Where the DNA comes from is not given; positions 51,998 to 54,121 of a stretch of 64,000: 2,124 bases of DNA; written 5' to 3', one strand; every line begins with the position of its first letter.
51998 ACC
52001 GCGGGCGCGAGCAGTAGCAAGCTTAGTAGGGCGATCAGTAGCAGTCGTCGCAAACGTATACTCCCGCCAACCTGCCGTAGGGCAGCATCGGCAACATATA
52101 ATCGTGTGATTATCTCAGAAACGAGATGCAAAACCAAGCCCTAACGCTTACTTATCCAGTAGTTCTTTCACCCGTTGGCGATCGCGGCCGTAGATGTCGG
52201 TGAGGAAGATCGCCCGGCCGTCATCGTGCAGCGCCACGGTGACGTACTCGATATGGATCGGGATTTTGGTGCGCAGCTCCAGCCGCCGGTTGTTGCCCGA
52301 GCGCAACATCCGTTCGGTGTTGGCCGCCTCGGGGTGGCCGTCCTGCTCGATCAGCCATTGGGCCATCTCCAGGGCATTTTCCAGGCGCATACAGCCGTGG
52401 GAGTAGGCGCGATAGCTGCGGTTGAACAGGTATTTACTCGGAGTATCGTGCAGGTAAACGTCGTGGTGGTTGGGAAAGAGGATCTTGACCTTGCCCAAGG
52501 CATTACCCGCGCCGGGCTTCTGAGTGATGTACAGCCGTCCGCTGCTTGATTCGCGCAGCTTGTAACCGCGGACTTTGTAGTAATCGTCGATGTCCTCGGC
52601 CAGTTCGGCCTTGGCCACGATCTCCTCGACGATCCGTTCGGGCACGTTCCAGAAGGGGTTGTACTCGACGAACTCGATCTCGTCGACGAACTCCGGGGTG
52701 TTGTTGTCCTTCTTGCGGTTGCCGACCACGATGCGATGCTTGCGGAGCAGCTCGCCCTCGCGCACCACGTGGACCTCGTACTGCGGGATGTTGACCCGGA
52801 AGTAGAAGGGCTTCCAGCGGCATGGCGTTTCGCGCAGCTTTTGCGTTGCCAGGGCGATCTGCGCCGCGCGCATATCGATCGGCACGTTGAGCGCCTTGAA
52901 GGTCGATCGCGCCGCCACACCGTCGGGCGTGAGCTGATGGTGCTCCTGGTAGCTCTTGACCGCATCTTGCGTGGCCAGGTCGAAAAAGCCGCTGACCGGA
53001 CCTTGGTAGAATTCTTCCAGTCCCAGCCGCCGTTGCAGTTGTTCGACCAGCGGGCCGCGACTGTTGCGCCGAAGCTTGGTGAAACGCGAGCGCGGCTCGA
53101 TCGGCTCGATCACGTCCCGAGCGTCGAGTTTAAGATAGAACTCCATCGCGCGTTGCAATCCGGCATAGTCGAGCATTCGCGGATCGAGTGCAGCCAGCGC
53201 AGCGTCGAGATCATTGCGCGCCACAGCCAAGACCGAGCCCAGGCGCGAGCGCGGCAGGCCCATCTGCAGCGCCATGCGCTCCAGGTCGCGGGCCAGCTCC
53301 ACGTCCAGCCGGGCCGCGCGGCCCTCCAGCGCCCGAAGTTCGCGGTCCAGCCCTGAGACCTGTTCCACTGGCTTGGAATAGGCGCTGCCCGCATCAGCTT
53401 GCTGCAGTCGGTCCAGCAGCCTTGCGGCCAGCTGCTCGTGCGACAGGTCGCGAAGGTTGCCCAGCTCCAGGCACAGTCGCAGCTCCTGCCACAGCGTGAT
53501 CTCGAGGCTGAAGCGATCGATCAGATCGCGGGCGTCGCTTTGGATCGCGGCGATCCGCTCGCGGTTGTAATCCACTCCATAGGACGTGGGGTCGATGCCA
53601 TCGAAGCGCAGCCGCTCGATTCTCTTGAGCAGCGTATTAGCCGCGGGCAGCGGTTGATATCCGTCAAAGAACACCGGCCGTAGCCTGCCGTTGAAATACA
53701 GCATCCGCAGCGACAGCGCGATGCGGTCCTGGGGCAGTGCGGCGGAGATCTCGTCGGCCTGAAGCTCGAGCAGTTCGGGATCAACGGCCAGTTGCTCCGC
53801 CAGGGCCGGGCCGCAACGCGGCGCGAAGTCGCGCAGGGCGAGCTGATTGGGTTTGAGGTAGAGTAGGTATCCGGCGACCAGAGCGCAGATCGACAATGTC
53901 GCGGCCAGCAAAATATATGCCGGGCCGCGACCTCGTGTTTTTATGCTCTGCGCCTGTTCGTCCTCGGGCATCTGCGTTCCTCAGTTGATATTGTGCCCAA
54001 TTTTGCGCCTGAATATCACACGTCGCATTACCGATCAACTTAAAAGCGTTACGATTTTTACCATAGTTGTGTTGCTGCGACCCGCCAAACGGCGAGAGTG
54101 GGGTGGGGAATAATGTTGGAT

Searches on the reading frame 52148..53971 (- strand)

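Call 22: search_protein_families(library=ncbifam, proteins=[window:52148-53971:-], max_evalue=0.01)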
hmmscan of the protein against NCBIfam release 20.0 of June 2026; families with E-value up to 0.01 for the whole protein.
window:52148-53971:- (607 aa): 5 families
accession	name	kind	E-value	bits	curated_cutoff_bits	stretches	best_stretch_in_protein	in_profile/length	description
NF007891.0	PRK10594.1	equivalog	3.4e-45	155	425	2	482-598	485-600/617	L,D-transpeptidase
TIGR02869.1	spore_SleB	equivalog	1.2e-09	38.4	236.5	1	299-366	6-73/201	spore cortex-lytic enzyme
TIGR03979.1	His_Ser_Rich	equivalog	5.5e-05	23.2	121.65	1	293-363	118-188/190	His-Xaa-Ser repeat protein HxsA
NF052335.1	PdgHdaseHSB129560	equivalog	0.0069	15.7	500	1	312-361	279-328/330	peptidoglycan hydrolase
NF052377.1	lmo1851_S41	exception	0.0069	15.1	725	1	299-361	383-445/468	lmo1851 family serine protease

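Call 51: search_protein_families(library=pfam, proteins=[window:52148-53971:-], max_evalue=0.001)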
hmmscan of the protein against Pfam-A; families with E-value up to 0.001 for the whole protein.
window:52148-53971:- (607 aa): 3 families
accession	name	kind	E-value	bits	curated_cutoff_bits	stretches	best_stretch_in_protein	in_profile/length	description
PF03734.19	YkuD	-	5.6e-20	72.8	23.4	1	390-540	3-138/146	L,D-transpeptidase catalytic domain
PF01471.23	PG_binding_1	-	7.8e-13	48.8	23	1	305-361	1-57/57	Putative peptidoglycan binding domain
PF20142.4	Scaffold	-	5.1e-06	27.7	24.6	1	88-150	3-64/139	Scaffold domain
